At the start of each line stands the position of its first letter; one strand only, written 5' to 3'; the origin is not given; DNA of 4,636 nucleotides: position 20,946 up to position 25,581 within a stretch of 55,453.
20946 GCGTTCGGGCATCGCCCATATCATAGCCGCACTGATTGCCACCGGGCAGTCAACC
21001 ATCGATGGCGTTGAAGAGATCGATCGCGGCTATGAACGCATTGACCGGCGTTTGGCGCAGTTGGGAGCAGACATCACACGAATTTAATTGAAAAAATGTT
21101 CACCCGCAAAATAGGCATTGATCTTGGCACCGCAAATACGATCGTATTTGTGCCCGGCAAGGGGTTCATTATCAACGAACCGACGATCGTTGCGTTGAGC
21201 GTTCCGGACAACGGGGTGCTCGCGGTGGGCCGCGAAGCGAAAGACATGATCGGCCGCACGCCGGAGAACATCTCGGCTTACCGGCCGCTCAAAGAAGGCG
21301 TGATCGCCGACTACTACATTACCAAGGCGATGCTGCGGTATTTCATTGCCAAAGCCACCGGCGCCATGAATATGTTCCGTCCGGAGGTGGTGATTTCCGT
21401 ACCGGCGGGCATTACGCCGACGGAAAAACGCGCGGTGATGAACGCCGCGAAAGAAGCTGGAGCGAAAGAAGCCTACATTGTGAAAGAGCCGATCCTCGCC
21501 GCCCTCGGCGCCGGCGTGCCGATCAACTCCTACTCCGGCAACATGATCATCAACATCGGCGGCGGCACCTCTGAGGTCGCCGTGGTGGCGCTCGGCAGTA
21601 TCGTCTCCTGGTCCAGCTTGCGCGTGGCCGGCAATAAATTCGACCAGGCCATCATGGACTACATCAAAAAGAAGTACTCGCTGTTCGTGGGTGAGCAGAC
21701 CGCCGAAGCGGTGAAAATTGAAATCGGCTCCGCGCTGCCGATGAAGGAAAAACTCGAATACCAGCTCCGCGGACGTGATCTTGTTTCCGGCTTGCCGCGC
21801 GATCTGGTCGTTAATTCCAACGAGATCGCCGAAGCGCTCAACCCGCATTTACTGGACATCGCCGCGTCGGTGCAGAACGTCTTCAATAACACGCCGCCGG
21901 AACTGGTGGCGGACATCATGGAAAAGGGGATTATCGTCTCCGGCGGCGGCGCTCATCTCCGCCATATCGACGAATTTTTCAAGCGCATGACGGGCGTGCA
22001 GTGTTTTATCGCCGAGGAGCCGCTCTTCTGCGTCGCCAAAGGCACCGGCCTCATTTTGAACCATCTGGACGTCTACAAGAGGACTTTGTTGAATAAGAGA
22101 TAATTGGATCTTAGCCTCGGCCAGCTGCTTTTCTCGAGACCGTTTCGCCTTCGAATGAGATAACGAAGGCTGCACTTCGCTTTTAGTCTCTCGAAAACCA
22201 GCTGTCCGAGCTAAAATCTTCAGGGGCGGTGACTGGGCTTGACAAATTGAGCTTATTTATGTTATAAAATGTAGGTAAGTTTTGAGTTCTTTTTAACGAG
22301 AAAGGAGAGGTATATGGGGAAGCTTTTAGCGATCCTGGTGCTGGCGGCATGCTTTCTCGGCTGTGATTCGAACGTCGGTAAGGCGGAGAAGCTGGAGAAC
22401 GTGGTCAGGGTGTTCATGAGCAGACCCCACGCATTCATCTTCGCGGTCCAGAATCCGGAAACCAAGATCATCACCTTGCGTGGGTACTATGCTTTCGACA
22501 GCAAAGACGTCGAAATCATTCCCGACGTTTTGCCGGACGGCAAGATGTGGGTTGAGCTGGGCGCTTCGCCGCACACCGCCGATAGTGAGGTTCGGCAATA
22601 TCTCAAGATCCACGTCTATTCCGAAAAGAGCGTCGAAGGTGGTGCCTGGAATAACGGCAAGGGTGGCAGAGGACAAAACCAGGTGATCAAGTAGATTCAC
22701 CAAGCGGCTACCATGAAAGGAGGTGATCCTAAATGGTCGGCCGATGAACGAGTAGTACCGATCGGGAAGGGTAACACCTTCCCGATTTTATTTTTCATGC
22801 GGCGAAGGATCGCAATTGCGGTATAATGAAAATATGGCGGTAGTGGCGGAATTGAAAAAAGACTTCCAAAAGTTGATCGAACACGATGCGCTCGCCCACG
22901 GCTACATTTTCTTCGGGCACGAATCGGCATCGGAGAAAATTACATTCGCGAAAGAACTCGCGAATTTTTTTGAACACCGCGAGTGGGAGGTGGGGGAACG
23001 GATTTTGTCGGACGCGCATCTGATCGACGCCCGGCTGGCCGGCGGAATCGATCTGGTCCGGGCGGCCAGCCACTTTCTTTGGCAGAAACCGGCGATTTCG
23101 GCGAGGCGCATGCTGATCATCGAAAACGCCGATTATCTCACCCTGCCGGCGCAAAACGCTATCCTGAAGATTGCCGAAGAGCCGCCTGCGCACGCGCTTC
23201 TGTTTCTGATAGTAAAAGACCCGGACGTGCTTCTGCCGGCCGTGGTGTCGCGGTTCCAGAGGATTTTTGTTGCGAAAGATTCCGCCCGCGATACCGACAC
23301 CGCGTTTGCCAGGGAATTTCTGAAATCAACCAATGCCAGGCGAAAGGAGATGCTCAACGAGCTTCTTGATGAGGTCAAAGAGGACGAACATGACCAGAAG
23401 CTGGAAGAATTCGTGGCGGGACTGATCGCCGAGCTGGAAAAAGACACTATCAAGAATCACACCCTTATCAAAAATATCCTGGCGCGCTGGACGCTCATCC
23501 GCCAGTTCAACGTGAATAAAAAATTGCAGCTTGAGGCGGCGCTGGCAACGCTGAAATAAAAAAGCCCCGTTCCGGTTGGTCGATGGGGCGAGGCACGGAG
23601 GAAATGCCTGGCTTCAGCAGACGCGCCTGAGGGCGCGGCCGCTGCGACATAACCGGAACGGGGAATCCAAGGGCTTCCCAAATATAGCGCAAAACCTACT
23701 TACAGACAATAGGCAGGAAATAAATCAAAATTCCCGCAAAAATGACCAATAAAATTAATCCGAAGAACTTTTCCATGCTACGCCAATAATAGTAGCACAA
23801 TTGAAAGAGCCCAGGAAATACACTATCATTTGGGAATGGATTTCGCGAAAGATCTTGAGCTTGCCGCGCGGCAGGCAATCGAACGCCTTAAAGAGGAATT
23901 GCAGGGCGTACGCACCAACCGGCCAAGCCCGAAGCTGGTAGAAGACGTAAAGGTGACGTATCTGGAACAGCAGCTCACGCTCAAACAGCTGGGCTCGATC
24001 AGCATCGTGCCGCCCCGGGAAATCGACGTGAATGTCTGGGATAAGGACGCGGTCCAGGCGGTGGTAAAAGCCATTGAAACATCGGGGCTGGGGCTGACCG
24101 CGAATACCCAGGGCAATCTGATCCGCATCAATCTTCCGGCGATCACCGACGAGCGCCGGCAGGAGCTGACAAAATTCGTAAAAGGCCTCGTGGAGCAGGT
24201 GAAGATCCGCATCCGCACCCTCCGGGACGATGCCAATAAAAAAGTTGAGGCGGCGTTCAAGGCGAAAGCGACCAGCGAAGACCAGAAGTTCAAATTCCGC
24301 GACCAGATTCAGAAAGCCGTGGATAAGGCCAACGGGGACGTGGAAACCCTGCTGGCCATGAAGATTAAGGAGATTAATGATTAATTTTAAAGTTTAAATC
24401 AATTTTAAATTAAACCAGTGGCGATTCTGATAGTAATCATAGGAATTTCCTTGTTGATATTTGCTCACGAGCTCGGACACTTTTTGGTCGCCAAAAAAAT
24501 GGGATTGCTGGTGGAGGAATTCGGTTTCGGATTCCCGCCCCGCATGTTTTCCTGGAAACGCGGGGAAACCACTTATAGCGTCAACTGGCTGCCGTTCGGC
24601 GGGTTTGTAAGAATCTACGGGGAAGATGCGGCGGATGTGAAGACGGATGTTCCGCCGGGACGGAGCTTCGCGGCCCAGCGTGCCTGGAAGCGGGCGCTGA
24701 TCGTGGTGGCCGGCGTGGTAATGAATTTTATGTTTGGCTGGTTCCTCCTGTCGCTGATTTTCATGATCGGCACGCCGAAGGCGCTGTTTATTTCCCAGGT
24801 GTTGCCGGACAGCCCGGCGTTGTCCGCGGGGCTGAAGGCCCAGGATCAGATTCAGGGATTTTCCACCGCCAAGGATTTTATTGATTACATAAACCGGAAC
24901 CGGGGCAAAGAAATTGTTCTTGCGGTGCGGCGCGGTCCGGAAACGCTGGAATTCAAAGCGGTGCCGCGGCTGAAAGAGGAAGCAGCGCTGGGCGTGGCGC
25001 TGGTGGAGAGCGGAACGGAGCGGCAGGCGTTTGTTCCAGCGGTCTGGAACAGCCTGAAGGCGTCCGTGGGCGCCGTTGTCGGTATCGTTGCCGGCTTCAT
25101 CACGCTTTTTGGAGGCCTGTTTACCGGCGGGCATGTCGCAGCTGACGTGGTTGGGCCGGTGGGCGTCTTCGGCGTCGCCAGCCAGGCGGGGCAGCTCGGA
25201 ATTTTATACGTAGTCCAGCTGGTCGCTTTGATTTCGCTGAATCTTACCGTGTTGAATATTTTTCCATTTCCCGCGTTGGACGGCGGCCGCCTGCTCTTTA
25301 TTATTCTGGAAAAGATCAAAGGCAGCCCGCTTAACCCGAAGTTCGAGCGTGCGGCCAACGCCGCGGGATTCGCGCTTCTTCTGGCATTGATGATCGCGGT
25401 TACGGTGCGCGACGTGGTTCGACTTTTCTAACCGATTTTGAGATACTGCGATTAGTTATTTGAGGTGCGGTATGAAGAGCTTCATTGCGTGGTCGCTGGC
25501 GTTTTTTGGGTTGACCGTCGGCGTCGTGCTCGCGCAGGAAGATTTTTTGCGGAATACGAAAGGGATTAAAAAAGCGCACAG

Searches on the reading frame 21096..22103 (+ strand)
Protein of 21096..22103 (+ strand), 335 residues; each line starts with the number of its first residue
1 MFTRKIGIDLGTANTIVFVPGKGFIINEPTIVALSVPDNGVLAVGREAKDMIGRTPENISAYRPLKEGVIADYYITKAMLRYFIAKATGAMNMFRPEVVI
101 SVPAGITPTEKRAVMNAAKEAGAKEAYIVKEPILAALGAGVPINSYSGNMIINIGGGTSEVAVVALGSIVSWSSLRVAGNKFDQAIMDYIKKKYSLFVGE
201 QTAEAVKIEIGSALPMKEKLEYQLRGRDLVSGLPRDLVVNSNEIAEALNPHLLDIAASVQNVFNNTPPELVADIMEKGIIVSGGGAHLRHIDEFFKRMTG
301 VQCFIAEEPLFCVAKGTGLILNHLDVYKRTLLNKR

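Call 91: search_protein_families(library=pfam, max_evalue=0.00001, proteins=[window:21096-22103:+])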
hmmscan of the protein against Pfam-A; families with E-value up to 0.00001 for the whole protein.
window:21096-22103:+ (335 aa): 4 families
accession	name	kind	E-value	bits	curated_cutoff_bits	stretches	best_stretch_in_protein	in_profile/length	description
PF06723.19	MreB_Mbl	-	1e-128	429.3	27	1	4-326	2-324/327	MreB/Mbl protein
PF14450.12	FtsA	-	7.6e-10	39.7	31.8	1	151-310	2-121/127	Cell division protein FtsA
PF00012.26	HSP70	-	1.4e-09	37.2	20.6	1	96-195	134-239/599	Hsp70 protein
PF00022.25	Actin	-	2.8e-06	26.6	27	0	55-193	55-190/410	Actin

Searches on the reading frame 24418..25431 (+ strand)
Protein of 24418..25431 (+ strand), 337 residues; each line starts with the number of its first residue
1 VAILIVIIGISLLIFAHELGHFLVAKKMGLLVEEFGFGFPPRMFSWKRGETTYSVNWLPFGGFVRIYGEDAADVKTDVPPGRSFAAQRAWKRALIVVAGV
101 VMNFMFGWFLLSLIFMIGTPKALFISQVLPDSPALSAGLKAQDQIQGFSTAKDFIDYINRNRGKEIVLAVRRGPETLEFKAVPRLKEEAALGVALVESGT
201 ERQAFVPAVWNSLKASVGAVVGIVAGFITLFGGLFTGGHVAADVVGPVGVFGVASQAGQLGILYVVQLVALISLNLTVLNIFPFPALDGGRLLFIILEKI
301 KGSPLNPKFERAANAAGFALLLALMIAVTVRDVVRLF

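Call 91: search_protein_families(library=pfam, max_evalue=0.00001, proteins=[window:24418-25431:+])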
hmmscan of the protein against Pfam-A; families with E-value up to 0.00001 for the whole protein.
window:24418-25431:+ (337 aa): 1 family
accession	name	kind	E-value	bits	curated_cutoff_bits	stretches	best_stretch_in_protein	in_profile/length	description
PF02163.28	Peptidase_M50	-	4.6e-55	186.8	27.2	1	6-324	2-221/221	Peptidase family M50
